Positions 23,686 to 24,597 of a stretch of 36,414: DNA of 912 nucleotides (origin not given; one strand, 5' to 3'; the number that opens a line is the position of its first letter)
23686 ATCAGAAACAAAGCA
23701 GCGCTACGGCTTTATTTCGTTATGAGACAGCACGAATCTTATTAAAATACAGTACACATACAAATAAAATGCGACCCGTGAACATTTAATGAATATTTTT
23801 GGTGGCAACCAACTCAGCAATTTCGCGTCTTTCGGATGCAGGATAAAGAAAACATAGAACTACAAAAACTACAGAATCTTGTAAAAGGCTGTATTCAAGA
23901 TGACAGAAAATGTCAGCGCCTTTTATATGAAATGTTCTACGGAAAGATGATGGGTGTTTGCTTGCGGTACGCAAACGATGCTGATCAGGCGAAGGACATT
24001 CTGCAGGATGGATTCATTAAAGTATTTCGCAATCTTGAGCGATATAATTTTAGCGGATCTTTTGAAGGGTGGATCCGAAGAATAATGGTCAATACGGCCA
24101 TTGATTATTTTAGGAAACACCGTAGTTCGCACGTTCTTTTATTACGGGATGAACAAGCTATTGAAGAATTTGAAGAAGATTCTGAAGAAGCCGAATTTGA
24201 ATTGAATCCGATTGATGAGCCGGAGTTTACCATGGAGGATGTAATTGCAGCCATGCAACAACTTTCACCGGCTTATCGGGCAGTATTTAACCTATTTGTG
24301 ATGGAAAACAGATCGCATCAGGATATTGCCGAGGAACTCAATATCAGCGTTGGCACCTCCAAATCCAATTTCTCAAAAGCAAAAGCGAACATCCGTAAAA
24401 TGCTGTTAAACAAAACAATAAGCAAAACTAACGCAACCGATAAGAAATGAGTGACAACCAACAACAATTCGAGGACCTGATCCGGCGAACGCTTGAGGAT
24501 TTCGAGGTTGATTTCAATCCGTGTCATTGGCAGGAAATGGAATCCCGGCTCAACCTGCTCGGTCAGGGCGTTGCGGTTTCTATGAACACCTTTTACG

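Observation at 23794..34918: Self-contained ECF sigma regulon: the same GCAAC-N16-CGTC promoter precedes the sigma operon and both T9SS adhesin units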

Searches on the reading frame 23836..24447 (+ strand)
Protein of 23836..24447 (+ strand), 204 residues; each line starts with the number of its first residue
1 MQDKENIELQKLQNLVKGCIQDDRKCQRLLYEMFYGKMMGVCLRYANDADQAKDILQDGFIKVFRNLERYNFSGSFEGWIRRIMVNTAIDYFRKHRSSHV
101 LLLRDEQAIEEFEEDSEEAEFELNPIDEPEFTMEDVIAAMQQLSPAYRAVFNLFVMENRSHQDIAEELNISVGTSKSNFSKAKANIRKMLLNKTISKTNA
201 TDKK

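Call 6: search_protein_families(library=pfam, proteins=[window:23836-24447:+], max_evalue=0.01)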
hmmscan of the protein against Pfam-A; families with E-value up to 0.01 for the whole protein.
window:23836-24447:+ (204 aa): 5 families
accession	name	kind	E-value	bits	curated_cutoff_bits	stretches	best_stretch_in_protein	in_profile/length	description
PF04542.20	Sigma70_r2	-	3.4e-17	62.5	24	1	30-96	1-69/71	Sigma-70 region 2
PF08281.18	Sigma70_r4_2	-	5.7e-14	51.9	25.7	1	134-184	2-52/54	Sigma-70, region 4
PF04545.22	Sigma70_r4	-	2.1e-05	24.4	24.1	1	139-186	1-48/50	Sigma-70, region 4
PF07638.17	Sigma70_ECF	-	0.00052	20.4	21.1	1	81-188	84-181/185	ECF sigma factor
PF07508.19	Recombinase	-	0.0056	17.3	21.1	1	144-194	4-53/102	Recombinase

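Call 7: search_protein_families(library=ncbifam, proteins=[window:23836-24447:+], max_evalue=0.01)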
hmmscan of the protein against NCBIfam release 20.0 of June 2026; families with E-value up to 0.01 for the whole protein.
window:23836-24447:+ (204 aa): 88 families (the best 25 are shown)
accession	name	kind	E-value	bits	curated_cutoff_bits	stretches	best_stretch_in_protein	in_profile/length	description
TIGR02937.1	sigma70-ECF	superfamily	8.6e-28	97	42.9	1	29-190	5-165/165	sigma-70 family RNA polymerase sigma factor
TIGR02985.1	Sig70_bacteroi1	subfamily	1.5e-27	96.8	126.4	1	29-190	5-162/162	RNA polymerase sigma-70 factor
NF009171.0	PRK12518.1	equivalog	2.7e-23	82.8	208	1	13-196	15-190/191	RNA polymerase sigma factor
NF007223.0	PRK09641.1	equivalog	2.6e-22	79.6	209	1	14-191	7-185/187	RNA polymerase sigma factor SigW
NF007229.0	PRK09647.1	equivalog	3.7e-22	78.7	265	1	42-199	61-211/220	RNA polymerase sigma factor SigE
NF009174.0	PRK12522.1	equivalog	8.8e-22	77.9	217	1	32-191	10-168/175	RNA polymerase sigma factor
NF004113.0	PRK05602.1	equivalog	1.2e-21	77.3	208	1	11-197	31-208/211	RNA polymerase sigma factor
NF008888.0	PRK11922.1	equivalog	1.7e-20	73.6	204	1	15-196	20-201/231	RNA polymerase sigma factor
TIGR02983.1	SigE-fam_strep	subfamily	2.1e-20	73.2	141.55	1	31-191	12-159/162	SigE family RNA polymerase sigma factor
NF006930.0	PRK09415.1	subfamily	3.3e-20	72.6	198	1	34-191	25-176/179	RNA polymerase factor sigma C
TIGR02948.1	SigW_bacill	equivalog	5.3e-20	72.3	243.1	1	14-190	7-184/187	RNA polymerase sigma factor SigW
NF007215.0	PRK09637.1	equivalog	1.4e-19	70.7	212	1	41-192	17-156/181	RNA polymerase sigma factor SigZ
NF058625.1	sigma_PG0214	equivalog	4.7e-19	68.7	130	1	35-194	14-165/170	GFO_1088 family ECF-type sigma factor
NF007225.0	PRK09643.1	equivalog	1.4e-18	67.3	190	1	13-193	15-185/204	RNA polymerase sigma factor SigM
TIGR02959.1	SigZ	equivalog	2.4e-18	66.5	168.65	1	45-192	15-150/170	RNA polymerase sigma factor SigZ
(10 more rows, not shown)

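Call 8: find_homologous_proteins(query=window:23836-24447:+, max_evalue=1e-10)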
Query window:23836-24447:+ (204 aa): 7872 proteins with E <= 1e-10 among 8000 candidates; the best 120 are listed.
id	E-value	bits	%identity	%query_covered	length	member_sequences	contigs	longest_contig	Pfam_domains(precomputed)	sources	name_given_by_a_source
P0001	2.2e-129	447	100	100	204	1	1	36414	PF04545.23,PF04542.21,PF08281.19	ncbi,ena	-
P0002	3.7e-128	443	99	100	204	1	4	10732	PF04542.21,PF08281.19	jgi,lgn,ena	-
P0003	2.5e-127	440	98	100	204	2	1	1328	PF04542.21,PF08281.19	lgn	-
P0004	1.1e-108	379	88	97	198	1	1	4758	PF04542.21,PF08281.19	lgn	-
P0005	4.6e-105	367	85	98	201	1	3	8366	PF07638.18,PF04545.23,PF04542.21,PF08281.19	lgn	-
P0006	1.1e-101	356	81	97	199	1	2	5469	PF04545.23,PF04542.21,PF08281.19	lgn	-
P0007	6.2e-101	354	80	95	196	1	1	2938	PF04542.21,PF08281.19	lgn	-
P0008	1.4e-100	353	84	95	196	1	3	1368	PF04542.21,PF08281.19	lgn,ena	-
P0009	1.5e-100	353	80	97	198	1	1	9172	PF04542.21,PF08281.19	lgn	-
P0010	4.4e-100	351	83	95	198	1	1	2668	PF07638.18,PF04545.23,PF04542.21,PF08281.19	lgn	-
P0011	4.8e-99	348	83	94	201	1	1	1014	PF04542.21,PF08281.19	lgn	-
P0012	2.2e-96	339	78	97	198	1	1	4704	PF04542.21,PF08281.19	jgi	jgi:RNA polymerase sigma factor (sigma-70 family)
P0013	8.9e-96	337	78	95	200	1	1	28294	PF04545.23,PF04542.21,PF08281.19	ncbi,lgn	-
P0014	9.3e-96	337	78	95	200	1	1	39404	PF04545.23,PF04542.21,PF08281.19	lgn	-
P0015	4.8e-94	332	77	95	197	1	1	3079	PF07638.18,PF04542.21,PF08281.19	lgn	-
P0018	3.2e-92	326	77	95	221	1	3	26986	PF04545.23,PF04542.21,PF08281.19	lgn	-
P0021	3.7e-85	303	70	95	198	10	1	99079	PF04542.21,PF08281.19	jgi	jgi:RNA polymerase sigma-70 factor (ECF subfamily)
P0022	3.0e-82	293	69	94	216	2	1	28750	PF04545.23,PF04542.21,PF08281.19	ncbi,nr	ncbi:MAG: sigma-70 family RNA polymerase sigma factor [Cryomorphaceae bacterium]|nr:MAG: sigma-70 fa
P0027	6.2e-80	286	68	94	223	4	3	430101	PF04542.21,PF08281.19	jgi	jgi:RNA polymerase sigma factor (sigma-70 family)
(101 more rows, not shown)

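Call 11: find_related_loci(query=A1, collection=genome_contigs, flank=10000)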
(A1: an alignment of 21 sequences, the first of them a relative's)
Query A1 (204 aa) in genome_contigs; peptide patterns used: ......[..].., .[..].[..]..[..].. (x = any residue, [..] = any of these).
600 stretches matched a pattern (row limit reached: there are more); 600 encode a relative of the query (tblastn E <= 1e-3); the best 80 are kept; 80 distinct loci.
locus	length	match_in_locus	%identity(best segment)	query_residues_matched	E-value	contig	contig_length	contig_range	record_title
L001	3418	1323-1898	57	5-200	2e-68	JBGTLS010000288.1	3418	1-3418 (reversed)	MAG: Cryomorpha sp. isolate JTS-RE342 k141_10120197, whole genome shotgun sequence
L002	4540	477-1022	58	7-191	9e-68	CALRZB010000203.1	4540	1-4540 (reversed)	MAG: Chryseobacterium gleum isolate JJ-MIK16A5-260-9-m2-bin117 genome assembly, contig: JJ-MIK16A5-260-C1366, whole geno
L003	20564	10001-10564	56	2-190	3e-67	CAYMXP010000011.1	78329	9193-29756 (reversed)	MAG TPA_asm: uncultured Chryseobacterium sp. isolate SRP173033_co3_12 genome assembly, contig: NODE_238_length_78329_cov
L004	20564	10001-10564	55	2-190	2e-66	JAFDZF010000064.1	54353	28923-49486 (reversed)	MAG: Bacteroidetes bacterium isolate SZAS-76 CK_MAG-21__64__length-54353, whole genome shotgun sequence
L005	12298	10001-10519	57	15-190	4e-66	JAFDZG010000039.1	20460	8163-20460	MAG: Bacteroidetes bacterium isolate SZAS-77 CK_MAG-49__39__length-20460, whole genome shotgun sequence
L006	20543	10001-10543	56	10-190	4e-65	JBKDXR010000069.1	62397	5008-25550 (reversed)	MAG: Flavobacteriales bacterium isolate samp_4376_concoct_992 samp_4376_749029, whole genome shotgun sequence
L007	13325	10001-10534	55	10-190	2e-64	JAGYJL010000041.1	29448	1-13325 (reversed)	MAG: Flavobacteriales bacterium isolate M30B40 41, whole genome shotgun sequence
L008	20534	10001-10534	56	10-190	1e-64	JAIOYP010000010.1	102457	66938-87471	MAG: Flavobacteriales bacterium isolate Tobar13m-G11 Tobar13m-C289, whole genome shotgun sequence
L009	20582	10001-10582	51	1-197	1e-64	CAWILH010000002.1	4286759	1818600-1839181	MAG: uncultured Cryomorphaceae bacterium isolate MFD03250.bin.1.46 genome assembly, contig: contig_8385, whole genome sh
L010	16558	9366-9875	54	12-190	3e-64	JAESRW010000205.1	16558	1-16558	MAG: Flavobacteriales bacterium isolate NORP269 Contig_source1383C_6218, whole genome shotgun sequence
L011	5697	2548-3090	56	10-190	4e-63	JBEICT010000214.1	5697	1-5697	MAG: Flavobacteriales bacterium isolate Sample-101-S75-bin-153 Sample_101_S75-bin_153-k141_766059, whole genome shotgun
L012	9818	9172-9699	58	14-190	1e-62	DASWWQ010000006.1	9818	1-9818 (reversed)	MAG TPA_asm: Flavobacteriales bacterium isolate SMAG_U3660 k141_193762, whole genome shotgun sequence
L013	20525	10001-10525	53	12-193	2e-62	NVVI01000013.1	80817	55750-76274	MAG: Flavobacteriales bacterium isolate NORP67 Contig_source1383C_835, whole genome shotgun sequence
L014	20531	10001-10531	56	14-190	5e-62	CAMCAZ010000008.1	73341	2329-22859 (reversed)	MAG: Chryseobacterium gleum isolate ZE-13nov19-170 genome assembly, contig: ZE-13nov19-C261, whole genome shotgun sequen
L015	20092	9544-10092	55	8-190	1e-61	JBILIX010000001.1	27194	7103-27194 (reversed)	MAG: Flavobacteriales bacterium isolate ME2017-06-09_3300042875_group7_bin10 Rohwer_bin988_scaffold_496_c1, whole genome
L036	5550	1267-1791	51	14-192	1e-55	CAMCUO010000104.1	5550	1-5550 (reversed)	MAG: Chitinophaga pinensis isolate TrH-25oct19-117 genome assembly, contig: TrH-25oct19-C31736, whole genome shotgun seq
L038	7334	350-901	48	11-197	5e-55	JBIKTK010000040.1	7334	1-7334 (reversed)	MAG: Flavobacteriales bacterium isolate ME2015-07-24_3300037520_group6_bin124 Rohwer_bin999_scaffold_10208_c1, whole gen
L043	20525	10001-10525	48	14-192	8e-54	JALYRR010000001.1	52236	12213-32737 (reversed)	MAG: Bacteroidota bacterium isolate MDV bin94 SD1455_NODE_31_length_52236_cov_1.120881, whole genome shotgun sequence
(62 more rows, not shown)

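Call 15: find_encoding_contigs(protein=P0014, flank=10000, max_places=2)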
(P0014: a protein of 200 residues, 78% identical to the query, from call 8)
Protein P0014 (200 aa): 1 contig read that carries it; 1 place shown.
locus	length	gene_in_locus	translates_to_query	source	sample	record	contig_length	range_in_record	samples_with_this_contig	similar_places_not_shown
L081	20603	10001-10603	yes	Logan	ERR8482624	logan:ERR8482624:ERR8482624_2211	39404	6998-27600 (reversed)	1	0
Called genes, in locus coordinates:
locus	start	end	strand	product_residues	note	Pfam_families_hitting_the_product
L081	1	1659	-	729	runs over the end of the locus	PF12437:GSIII_N, PF00120:Gln-synt_C, PF18318:Gln-synt_C-ter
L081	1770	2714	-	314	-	PF01699:Na_Ca_ex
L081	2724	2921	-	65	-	PF02416:TatA_B_E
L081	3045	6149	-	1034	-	PF07549:Sec_GG (faint), PF21760:SecD_1st, PF22599:SecDF_P1_head, PF02355:SecD_SecF_C, PF03176:MMPL (faint), PF02355:SecD_SecF_C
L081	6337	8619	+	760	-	PF14783:BBS2_Mid (faint), PF01839:FG-GAP (faint), PF13517:FG-GAP_3, PF18962:Por_Secre_tail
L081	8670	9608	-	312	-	PF00056:Ldh_1_N, PF03721:UDPG_MGDP_dh_N (weak), PF02866:Ldh_1_C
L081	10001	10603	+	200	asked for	PF04542:Sigma70_r2, PF08281:Sigma70_r4_2, PF04545:Sigma70_r4 (weak)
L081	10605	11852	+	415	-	PF00801:PKD (weak), PF18911:PKD_4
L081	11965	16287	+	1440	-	PF00431:CUB, PF24527:Ig-like_Pom152_9 (faint), PF23664:Ig_Pom152 (faint), PF24312:Ig-like_POM152, PF13585:CHU_C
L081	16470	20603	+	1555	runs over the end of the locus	PF23664:Ig_Pom152 (faint), PF24527:Ig-like_Pom152_9 (faint), PF24312:Ig-like_POM152 (weak), PF13585:CHU_C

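Call 16: find_encoding_contigs(protein=P0027, flank=10000, max_places=2)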
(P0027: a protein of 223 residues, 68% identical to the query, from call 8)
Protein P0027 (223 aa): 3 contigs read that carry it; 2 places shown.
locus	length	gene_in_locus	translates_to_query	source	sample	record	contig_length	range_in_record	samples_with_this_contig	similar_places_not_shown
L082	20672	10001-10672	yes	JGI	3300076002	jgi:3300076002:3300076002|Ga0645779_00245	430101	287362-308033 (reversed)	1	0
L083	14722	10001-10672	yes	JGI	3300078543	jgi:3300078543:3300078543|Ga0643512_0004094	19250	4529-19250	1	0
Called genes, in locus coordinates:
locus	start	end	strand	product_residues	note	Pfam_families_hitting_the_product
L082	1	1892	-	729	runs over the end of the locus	PF12437:GSIII_N, PF00120:Gln-synt_C, PF18318:Gln-synt_C-ter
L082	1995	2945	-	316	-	PF01699:Na_Ca_ex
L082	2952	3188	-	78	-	PF02416:TatA_B_E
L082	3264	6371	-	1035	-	PF21760:SecD_1st, PF22599:SecDF_P1_head, PF02355:SecD_SecF_C, PF03176:MMPL (weak), PF07549:Sec_GG (weak), PF02355:SecD_SecF_C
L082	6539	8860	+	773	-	PF01839:FG-GAP (faint), PF13517:FG-GAP_3 (weak), PF18962:Por_Secre_tail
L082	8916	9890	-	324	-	PF00056:Ldh_1_N, PF03721:UDPG_MGDP_dh_N (weak), PF02866:Ldh_1_C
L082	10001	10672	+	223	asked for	PF04542:Sigma70_r2, PF08281:Sigma70_r4_2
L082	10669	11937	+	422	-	PF00801:PKD (weak), PF18911:PKD_4, PF16820:PKD_3 (faint), PF18911:PKD_4 (weak), PF13585:CHU_C (weak)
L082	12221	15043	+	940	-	PF00431:CUB (weak), PF26766:Choice_anch_L, PF20606:DUF6799 (faint), PF03160:Calx-beta (weak), PF22936:Pol_BBD (faint)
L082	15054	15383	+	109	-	-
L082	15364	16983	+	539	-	PF07076:DUF1344 (faint), PF08964:Crystall_3 (faint), PF24170:Fn3-II_PB4 (faint), PF11142:DUF2917 (faint), PF20606:DUF6799 (faint)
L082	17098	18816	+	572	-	PF24170:Fn3-II_PB4 (faint), PF07076:DUF1344 (faint), PF11142:DUF2917 (faint), PF20606:DUF6799 (faint)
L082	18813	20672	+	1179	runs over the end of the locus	PF07076:DUF1344 (faint), PF20606:DUF6799 (faint), PF22936:Pol_BBD (faint)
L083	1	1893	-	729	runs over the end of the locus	PF12437:GSIII_N, PF00120:Gln-synt_C, PF18318:Gln-synt_C-ter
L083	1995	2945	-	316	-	PF01699:Na_Ca_ex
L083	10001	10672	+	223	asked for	PF04542:Sigma70_r2, PF08281:Sigma70_r4_2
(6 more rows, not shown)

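Call 21: find_related_loci(query=window:23836-24447:+, collection=metagenome_contigs, flank=10000)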
Query window:23836-24447:+ (204 aa) in metagenome_contigs; peptide patterns used: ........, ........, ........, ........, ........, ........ (x = any residue, [..] = any of these).
359 stretches matched a pattern; 235 encode a relative of the query (tblastn E <= 1e-3); the best 80 are kept; 80 distinct loci.
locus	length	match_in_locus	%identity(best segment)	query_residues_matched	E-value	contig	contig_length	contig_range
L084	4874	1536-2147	99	1-204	5e-139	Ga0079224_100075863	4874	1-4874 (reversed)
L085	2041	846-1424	83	1-193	8e-106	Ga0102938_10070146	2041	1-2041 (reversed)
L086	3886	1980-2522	59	15-199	3e-69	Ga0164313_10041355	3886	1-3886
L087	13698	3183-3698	61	15-190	3e-68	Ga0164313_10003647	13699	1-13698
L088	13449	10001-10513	55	12-191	3e-65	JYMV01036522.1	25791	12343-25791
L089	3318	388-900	55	12-191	3e-65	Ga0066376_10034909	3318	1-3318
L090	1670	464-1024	55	2-190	3e-67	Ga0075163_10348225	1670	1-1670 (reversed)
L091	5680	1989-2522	57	2-180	7e-64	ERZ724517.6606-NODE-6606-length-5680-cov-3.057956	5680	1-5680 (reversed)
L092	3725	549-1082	57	2-180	9e-64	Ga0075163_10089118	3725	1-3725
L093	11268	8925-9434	53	12-190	2e-63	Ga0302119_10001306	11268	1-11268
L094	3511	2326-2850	53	7-190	2e-63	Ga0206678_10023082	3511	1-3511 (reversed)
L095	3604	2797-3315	57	8-180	2e-63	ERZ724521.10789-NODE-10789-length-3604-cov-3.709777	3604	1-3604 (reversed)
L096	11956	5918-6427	53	12-190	2e-63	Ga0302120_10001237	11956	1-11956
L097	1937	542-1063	55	15-192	8e-65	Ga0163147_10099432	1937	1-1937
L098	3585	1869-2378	52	12-190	6e-63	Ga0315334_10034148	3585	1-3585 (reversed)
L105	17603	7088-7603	55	15-190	5e-61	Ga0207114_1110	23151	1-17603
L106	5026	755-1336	51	5-200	5e-61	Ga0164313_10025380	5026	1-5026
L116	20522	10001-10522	52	13-190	5e-60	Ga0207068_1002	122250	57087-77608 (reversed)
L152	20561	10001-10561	47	15-201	1e-52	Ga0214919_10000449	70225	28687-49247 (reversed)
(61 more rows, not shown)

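Call 27: search_protein_families(library=pfam, proteins=[L036:2975-3934:+, L043:11371-12321:+, L105:8686-9441:+, L116:11568-12566:+, L116:12596-14422:+, L152:11243-12235:+, L152:12274-14091:+, L038:2389-6153:+, L106:2838-5024:+, L007:11901-13325:+], max_evalue=0.001)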
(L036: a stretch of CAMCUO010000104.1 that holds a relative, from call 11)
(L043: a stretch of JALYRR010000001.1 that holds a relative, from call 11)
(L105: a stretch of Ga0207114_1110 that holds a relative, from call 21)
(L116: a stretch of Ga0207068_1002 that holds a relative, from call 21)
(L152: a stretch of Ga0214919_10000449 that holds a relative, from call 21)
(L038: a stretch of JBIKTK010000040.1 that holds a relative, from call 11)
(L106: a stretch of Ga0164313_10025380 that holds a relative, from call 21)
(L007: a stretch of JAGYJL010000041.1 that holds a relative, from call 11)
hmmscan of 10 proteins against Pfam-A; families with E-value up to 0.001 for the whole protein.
L036:2975-3934:+ (320 aa): 1 family
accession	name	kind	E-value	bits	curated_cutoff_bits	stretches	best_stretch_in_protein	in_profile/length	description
PF11751.14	PorP_SprF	-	3.3e-62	211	22.3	1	24-300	3-272/273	Type IX secretion system membrane protein PorP/SprF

L043:11371-12321:+ (317 aa): 1 family
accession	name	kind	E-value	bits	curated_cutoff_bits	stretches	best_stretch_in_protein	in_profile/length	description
PF11751.14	PorP_SprF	-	6.7e-66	223.1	22.3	1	21-297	3-272/273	Type IX secretion system membrane protein PorP/SprF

L105:8686-9441:+ (252 aa): 1 family
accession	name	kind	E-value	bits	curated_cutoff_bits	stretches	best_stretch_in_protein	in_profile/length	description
PF11751.14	PorP_SprF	-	1.2e-43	150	22.3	1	20-250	2-219/273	Type IX secretion system membrane protein PorP/SprF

L116:11568-12566:+ (333 aa): 1 family
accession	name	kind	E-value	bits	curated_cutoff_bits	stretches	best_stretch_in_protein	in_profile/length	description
PF11751.14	PorP_SprF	-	1.8e-62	211.8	22.3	1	34-313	4-272/273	Type IX secretion system membrane protein PorP/SprF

L116:12596-14422:+ (609 aa): 5 families
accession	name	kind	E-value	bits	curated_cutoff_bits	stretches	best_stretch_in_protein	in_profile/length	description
PF08459.17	UvrC_RNaseH_dom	-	3.3e-56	190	22.3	1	386-536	2-159/159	UvrC RNAse H endonuclease domain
PF22920.2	UvrC_RNaseH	-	4.1e-19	69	24.3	1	260-363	1-115/116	UvrC Ribonuclease H-like domain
PF01541.30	GIY-YIG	-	5.7e-11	43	22.6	1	23-97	3-78/78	GIY-YIG catalytic domain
PF14520.12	HHH_5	-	5.4e-05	24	27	1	551-594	3-49/57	Helix-hairpin-helix domain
PF02151.25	UVR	-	0.00012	22.1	21.5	1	214-246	3-35/36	UvrB/uvrC motif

L152:11243-12235:+ (331 aa): 1 family
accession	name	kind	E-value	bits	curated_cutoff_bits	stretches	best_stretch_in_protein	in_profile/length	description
PF11751.14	PorP_SprF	-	1.6e-61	208.7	22.3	1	31-312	3-273/273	Type IX secretion system membrane protein PorP/SprF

L152:12274-14091:+ (606 aa): 4 families
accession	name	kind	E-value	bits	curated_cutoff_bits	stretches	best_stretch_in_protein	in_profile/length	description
PF08459.17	UvrC_RNaseH_dom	-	4.5e-54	183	22.3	1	391-541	2-159/159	UvrC RNAse H endonuclease domain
PF22920.2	UvrC_RNaseH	-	1.3e-13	51.3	24.3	1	265-366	1-113/116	UvrC Ribonuclease H-like domain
PF01541.30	GIY-YIG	-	3.8e-12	46.8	22.6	1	26-102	2-78/78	GIY-YIG catalytic domain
PF02151.25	UVR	-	4.3e-06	26.7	21.5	1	219-251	3-35/36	UvrB/uvrC motif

L038:2389-6153:+ (1255 aa): 5 families
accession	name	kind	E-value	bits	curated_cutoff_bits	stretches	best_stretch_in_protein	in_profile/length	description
PF18911.6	PKD_4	-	2.3e-29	101.7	27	2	190-256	13-77/85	PKD domain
PF00801.26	PKD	-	1.8e-16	60.3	23.5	1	190-256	10-74/80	PKD domain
PF13585.12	CHU_C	-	2.5e-13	50.4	27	1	1165-1252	3-85/86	CHU_C Type IX secretion signal domain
PF01483.27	P_proprotein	-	5.2e-06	26.9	21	0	347-374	10-37/86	Proprotein convertase P-domain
PF13573.12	SprB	-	5.5e-06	26.3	28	1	754-784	2-31/37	SprB repeat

L106:2838-5024:+ (729 aa): 2 families
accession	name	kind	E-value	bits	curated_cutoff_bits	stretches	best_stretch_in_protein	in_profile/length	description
PF00330.25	Aconitase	-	2.3e-146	488.9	28.7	1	34-477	1-463/463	Aconitase family (aconitate hydratase)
PF00694.25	Aconitase_C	-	4.3e-42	144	22.8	1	556-685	1-130/131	Aconitase C-terminal domain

L007:11901-13325:+ (475 aa): 3 families
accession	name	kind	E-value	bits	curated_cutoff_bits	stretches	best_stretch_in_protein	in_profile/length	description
PF13573.12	SprB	-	1.4e-14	53.8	28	1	409-441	3-35/37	SprB repeat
PF18911.6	PKD_4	-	0.00078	19.9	27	0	39-76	10-47/85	PKD domain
PF00801.26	PKD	-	0.00087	19.7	23.5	0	337-385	23-64/80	PKD domain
